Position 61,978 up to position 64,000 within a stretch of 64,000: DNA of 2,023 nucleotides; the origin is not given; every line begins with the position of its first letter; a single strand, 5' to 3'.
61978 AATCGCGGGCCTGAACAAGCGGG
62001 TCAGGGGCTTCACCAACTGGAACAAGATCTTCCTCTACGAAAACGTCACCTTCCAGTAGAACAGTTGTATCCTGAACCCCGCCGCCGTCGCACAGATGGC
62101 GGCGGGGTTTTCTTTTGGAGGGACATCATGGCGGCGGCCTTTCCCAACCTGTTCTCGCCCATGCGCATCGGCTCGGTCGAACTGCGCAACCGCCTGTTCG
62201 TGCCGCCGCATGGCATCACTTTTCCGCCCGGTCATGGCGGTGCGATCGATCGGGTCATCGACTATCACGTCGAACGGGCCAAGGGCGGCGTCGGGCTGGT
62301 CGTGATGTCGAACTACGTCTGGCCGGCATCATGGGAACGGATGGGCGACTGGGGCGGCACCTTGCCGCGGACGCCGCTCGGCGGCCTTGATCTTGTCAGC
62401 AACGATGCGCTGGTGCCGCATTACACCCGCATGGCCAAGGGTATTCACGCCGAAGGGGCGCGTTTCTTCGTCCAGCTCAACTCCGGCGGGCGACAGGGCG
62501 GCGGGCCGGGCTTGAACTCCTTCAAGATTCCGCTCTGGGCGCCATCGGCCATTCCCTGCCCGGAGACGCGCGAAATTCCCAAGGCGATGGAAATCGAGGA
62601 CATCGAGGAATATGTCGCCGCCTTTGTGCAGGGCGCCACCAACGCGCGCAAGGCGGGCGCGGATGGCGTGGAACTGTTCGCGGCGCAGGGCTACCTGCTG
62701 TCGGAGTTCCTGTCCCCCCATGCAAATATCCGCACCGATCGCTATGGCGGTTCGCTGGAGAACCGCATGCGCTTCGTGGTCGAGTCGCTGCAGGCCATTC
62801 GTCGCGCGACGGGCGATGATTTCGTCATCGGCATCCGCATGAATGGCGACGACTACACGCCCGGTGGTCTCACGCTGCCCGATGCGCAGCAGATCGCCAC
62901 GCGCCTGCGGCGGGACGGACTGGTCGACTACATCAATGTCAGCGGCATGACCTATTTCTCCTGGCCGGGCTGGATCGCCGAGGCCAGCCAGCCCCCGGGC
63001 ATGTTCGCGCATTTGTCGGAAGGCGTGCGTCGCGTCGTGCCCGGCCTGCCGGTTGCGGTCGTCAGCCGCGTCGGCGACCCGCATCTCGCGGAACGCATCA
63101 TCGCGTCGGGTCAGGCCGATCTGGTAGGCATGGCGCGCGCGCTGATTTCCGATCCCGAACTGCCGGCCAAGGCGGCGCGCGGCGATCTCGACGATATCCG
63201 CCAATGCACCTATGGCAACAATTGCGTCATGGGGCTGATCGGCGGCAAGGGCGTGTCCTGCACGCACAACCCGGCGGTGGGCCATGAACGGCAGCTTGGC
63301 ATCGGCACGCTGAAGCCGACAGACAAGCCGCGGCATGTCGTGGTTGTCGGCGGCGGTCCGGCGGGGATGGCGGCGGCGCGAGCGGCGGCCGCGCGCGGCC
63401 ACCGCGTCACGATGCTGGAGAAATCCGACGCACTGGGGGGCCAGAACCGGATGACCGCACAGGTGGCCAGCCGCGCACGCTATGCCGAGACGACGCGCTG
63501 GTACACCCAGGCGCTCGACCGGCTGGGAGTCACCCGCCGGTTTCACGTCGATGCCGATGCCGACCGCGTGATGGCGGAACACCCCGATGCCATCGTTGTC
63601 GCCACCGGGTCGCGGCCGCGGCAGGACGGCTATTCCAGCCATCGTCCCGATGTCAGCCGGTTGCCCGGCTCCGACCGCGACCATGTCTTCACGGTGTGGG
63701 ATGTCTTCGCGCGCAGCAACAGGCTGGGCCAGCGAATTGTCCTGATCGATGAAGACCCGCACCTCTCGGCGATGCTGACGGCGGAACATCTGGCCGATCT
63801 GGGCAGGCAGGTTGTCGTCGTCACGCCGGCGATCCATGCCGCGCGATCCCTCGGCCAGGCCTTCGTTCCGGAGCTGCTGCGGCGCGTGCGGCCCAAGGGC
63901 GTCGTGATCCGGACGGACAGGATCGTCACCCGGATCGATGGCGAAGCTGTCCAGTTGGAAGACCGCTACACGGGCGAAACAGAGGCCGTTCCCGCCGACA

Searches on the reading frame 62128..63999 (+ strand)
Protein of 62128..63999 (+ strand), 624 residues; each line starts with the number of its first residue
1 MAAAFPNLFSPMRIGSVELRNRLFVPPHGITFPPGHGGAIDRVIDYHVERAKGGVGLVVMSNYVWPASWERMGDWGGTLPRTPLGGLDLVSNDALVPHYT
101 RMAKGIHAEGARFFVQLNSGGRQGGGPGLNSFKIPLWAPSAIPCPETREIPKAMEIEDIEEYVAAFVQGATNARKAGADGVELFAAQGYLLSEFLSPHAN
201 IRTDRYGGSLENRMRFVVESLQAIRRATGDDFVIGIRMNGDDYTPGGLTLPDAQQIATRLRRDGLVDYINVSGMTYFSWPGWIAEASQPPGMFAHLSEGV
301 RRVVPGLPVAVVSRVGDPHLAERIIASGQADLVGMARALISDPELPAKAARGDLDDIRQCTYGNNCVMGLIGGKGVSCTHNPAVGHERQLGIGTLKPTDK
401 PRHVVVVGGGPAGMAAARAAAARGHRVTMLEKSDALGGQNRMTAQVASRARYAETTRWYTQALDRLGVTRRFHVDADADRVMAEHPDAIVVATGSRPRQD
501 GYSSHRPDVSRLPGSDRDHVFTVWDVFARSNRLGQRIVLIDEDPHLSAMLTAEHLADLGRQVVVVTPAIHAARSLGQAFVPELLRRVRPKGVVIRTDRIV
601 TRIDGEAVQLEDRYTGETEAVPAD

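Call 18: search_protein_families(library=pfam, proteins=[window:62128-63999:+], max_evalue=0.001)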
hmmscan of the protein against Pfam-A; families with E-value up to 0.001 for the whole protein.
window:62128-63999:+ (624 aa): 14 families
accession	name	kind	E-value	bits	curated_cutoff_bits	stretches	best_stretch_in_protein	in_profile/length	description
PF00724.26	Oxidored_FMN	-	2.4e-58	198.5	27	1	8-352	2-338/342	NADH:flavin oxidoreductase / NADH oxidase family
PF07992.20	Pyr_redox_2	-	6.9e-16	59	26.1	1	403-623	2-228/291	Pyridine nucleotide-disulphide oxidoreductase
PF00070.33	Pyr_redox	-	4.9e-12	46.6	22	2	403-442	1-41/82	Pyridine nucleotide-disulphide oxidoreductase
PF12831.13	FAD_oxidored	-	2.6e-11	43.9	27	1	404-446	2-42/416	FAD dependent oxidoreductase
PF01266.30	DAO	-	7.5e-10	39.3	27.9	1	403-617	1-191/353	FAD dependent oxidoreductase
PF13450.12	NAD_binding_8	-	2.3e-09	37.8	21.9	1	406-439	1-34/68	NAD(P)-binding Rossmann-like domain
PF00890.30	FAD_binding_2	-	8.3e-08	32.3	20.4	1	403-440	1-38/414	FAD binding domain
PF03486.20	HI0933_like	-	7e-07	29.4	50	1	403-441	2-40/244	HI0933-like protein Rossmann domain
PF01494.25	FAD_binding_3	-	3.3e-05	23.7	22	1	403-484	3-74/349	FAD binding domain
PF01262.27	AlaDh_PNT_C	-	6.2e-05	23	23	1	392-436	16-63/214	Alanine dehydrogenase/PNT, C-terminal domain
PF01134.28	GIDA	-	0.00011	21.8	22.1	1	404-436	2-35/391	Glucose inhibited division protein A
PF01946.23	Thi4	-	0.00018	21.3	26.2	1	403-441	19-58/235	Thi4 family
PF22620.2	OYE-like_second_a-b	-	0.0007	20.1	25.5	0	524-614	4-94/128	OYE-like second alpha/beta domain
PF13241.12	NAD_binding_7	-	0.00097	20.1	22.1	0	401-445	7-51/104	Putative NAD(P)-binding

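Call 38: search_protein_families(library=ncbifam, proteins=[window:62128-63999:+], max_evalue=0.001)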
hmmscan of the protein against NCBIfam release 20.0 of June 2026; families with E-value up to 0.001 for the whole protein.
window:62128-63999:+ (624 aa): 76 families (the best 25 are shown)
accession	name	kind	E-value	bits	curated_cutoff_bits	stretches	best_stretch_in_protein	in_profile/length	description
TIGR03997.1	mycofact_OYE_2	equivalog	3.7e-160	534.4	793.15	1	7-621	1-590/645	mycofactocin system FadH/OYE family oxidoreductase 2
NF041087.1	bile_acid_BaiCD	equivalog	2.3e-93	313.4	825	1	5-614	1-581/642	bile acid Fe-S flavoenzyme BaiCD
NF045599.1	bili_reduct_long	exception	1.1e-85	288.2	750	2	155-624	133-591/641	bilirubin reductase, long form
TIGR03996.1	mycofact_OYE_1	hypoth_equivalog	2.5e-76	257.5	627.9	1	18-622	12-587/633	mycofactocin system FadH/OYE family oxidoreductase 1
NF010047.0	PRK13523.1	equivalog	1.8e-49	168.6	431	1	7-353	4-324/339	NADPH dehydrogenase NamA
NF006101.0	PRK08255.1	equivalog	2.2e-46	158.3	1078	1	4-350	395-731/768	bifunctional salicylyl-CoA 5-hydroxylase/oxidoreductase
NF045592.1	bili_reduct_N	equivalog_domain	2.5e-46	158.5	425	1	8-381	2-363/363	bilirubin reductase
NF007899.0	PRK10605.1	subfamily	1.3e-28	100.4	403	1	7-350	5-338/365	N-ethylmaleimide reductase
NF009410.0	PRK12771.1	subfamily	2.6e-09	36.2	516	1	399-441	136-178/566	NAD(P)-binding protein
TIGR01372.1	soxA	subfamily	3.5e-08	31.7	1164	1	404-445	171-212/996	sarcosine oxidase subunit alpha family protein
NF005883.0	PRK07845.1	equivalog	8.1e-08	31.7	479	1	403-469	4-70/466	NAD(P)H-quinone dehydrogenase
NF005560.0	PRK07233.1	equivalog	1.9e-07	30.3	252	1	403-440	2-39/435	hypothetical protein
NF004991.0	PRK06370.1-3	subfamily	2.1e-07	29.9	620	1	401-483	35-117/509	FAD-containing oxidoreductase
NF003585.0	PRK05249.1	equivalog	2.1e-07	29.9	465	1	404-450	9-55/464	Si-specific NAD(P)(+) transhydrogenase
NF006130.0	PRK08274.1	equivalog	3.4e-07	29.4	369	1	403-457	7-61/467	FAD-dependent tricarballylate dehydrogenase TcuA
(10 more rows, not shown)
